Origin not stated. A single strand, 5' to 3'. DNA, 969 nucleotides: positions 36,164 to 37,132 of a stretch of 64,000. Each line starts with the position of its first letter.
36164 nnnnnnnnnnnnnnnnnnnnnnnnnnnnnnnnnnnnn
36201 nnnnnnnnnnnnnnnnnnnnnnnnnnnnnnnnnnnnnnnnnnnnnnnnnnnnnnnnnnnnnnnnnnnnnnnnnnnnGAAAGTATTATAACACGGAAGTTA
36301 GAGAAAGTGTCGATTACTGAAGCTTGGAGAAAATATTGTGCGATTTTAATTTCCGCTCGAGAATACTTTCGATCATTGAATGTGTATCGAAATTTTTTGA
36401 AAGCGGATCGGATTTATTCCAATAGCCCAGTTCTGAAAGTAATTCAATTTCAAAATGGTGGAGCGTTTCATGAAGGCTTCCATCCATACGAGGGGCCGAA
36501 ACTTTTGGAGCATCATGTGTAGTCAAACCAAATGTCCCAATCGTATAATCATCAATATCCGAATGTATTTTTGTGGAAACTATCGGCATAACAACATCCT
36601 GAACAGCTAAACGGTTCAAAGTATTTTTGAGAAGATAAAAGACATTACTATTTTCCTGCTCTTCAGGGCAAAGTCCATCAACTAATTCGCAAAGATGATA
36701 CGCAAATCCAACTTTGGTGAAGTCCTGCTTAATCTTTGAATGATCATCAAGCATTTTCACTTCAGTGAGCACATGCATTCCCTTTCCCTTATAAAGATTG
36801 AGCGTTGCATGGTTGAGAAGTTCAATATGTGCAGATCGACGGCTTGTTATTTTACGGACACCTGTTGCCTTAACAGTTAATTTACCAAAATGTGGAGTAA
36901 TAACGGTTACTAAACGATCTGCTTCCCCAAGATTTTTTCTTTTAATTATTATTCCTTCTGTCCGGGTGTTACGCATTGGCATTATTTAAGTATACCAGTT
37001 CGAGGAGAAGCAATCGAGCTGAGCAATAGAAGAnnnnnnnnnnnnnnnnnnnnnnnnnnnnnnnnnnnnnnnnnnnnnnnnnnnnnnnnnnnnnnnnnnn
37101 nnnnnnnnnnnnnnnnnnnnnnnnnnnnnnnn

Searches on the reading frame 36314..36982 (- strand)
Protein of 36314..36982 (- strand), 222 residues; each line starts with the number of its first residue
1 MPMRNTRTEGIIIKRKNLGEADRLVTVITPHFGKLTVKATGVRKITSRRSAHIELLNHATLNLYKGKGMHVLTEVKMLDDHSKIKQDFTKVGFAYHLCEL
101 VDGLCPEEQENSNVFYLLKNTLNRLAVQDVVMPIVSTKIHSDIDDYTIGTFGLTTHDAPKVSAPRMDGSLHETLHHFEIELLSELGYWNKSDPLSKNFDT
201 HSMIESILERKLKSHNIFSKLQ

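Call 7: search_protein_families(library=pfam, proteins=[window:36314-36982:-], max_evalue=0.01)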
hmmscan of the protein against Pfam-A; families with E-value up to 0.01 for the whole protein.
window:36314-36982:- (222 aa): 2 families
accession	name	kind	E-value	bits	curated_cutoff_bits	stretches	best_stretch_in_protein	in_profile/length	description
PF11967.14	RecO_N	-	4.5e-18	65.5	27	1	3-79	1-78/80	Recombination protein O N terminal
PF02565.21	RecO_C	-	5.8e-09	36.3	22.1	1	86-129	2-45/157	Recombination protein O C terminal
